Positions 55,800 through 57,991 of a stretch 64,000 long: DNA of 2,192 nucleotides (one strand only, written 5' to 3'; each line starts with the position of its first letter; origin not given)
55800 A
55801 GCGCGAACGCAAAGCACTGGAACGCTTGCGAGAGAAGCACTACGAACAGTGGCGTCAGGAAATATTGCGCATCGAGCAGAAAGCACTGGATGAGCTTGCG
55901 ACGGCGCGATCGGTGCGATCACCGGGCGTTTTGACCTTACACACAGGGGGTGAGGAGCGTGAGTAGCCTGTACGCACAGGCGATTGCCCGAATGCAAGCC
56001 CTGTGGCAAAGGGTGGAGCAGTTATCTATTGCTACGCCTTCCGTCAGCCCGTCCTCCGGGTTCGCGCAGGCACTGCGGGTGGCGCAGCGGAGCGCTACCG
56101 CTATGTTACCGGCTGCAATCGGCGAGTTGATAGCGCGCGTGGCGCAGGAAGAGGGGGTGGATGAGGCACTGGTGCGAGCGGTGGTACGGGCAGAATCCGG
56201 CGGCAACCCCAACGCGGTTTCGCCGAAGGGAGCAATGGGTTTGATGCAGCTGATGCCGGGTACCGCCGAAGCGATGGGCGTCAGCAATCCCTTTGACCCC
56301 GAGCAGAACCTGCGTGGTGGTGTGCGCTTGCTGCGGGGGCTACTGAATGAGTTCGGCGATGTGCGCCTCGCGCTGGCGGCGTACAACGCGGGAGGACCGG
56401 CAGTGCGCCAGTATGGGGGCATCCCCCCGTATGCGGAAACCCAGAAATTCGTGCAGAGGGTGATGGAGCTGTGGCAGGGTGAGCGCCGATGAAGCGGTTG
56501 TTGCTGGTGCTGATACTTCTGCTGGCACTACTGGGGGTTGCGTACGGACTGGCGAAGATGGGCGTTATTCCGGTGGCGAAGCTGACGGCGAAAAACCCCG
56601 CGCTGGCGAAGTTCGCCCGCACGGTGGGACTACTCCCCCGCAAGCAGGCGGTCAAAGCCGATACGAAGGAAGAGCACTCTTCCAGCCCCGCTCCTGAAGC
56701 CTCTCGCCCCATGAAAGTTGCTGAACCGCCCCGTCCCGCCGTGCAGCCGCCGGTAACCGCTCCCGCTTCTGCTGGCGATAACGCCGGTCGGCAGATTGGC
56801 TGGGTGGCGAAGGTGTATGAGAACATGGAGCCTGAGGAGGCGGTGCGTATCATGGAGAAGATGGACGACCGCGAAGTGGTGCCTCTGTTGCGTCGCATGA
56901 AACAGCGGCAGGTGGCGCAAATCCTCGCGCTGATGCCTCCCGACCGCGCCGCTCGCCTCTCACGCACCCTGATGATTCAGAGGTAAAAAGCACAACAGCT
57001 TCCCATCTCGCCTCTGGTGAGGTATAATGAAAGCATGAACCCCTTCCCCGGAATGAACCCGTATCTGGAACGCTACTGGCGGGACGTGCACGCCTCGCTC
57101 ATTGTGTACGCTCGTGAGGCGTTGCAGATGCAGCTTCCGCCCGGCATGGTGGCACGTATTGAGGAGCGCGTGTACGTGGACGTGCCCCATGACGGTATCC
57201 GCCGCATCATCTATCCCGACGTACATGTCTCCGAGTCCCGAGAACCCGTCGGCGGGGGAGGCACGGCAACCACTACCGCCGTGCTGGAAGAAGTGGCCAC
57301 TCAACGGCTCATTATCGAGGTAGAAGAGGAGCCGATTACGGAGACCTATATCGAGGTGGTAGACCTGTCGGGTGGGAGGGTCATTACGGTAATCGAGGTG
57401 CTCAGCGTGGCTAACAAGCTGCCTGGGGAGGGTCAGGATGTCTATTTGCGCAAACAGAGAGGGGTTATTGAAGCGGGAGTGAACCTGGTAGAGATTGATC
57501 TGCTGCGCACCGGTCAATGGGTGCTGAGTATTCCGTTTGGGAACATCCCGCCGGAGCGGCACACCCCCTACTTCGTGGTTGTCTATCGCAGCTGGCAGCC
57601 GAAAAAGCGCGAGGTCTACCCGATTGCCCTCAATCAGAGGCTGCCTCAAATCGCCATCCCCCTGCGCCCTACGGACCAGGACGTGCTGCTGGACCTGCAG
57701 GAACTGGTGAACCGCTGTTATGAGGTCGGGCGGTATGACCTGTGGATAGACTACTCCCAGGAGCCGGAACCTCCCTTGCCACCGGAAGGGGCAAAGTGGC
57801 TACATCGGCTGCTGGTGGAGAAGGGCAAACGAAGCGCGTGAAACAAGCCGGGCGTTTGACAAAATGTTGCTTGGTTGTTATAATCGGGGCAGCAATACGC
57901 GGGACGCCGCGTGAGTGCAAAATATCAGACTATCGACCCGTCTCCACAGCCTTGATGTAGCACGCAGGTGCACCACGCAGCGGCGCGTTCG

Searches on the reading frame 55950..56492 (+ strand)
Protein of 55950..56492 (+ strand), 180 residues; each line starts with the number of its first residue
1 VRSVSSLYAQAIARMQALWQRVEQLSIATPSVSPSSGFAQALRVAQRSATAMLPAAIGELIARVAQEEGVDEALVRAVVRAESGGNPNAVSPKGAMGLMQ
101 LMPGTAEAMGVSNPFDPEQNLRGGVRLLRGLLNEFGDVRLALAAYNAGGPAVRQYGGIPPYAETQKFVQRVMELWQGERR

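Call 6: search_protein_families(library=pfam, proteins=[window:55950-56492:+], max_evalue=0.01)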
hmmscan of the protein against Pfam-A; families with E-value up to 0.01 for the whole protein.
window:55950-56492:+ (180 aa): 2 families
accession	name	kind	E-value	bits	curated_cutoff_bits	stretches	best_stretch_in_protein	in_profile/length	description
PF01464.25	SLT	-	9.7e-29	99.8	21.3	1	60-164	2-113/117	Transglycosylase SLT domain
PF06737.19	Transglycosylas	-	0.0074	17.4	27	0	76-113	8-45/77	Transglycosylase-like domain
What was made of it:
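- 55950..56492 (+): SLT-domain lytic transglycosylase within the flagellar operon. Pfam SLT 9.7e-29 (call 6).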

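Call 82: search_protein_families(library=ncbifam, proteins=[window:55950-56492:+], max_evalue=0.001)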
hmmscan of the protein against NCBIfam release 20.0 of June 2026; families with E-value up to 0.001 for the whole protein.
window:55950-56492:+ (180 aa): 6 families
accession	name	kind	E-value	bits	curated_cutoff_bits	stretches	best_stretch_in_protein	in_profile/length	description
NF047373.1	BB0259_flg_lyt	exception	1.3e-20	73.8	234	1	52-154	543-652/705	flagellar assembly lytic transglycosylase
NF008112.0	PRK10859.1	equivalog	2.2e-15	56.1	354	1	59-148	292-386/483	membrane-bound lytic murein transglycosylase MltF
NF008631.0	PRK11619.1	equivalog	1.6e-14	53.2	536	1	53-155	475-588/644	murein transglycosylase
NF008670.0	PRK11671.1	equivalog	1.6e-08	34.1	375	1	60-107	195-242/359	membrane-bound lytic murein transglycosylase MltC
NF012014.0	PRK15470.1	equivalog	5.8e-08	32.6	233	1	65-106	47-88/203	membrane-bound lytic murein transglycosylase EmtA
NF052397.1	AggPromo_Cterm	subfamily_domain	2.4e-05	24.7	40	1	73-124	3-56/80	aggregation-promoting factor C-terminal-like domain-containing protein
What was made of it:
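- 55950..56492 (+): Best NCBIfam hit is the flagellar assembly lytic transglycosylase BB0259, below its cut-off (call 82).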

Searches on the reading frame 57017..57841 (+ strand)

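Call 6: search_protein_families(library=pfam, proteins=[window:57017-57841:+], max_evalue=0.01)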
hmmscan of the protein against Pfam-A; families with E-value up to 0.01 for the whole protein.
window:57017-57841:+ (274 aa): 1 family
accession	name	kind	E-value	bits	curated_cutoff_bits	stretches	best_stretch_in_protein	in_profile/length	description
PF13267.11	DUF4058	-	8.8e-74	248.5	25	1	8-263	3-252/254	Protein of unknown function (DUF4058)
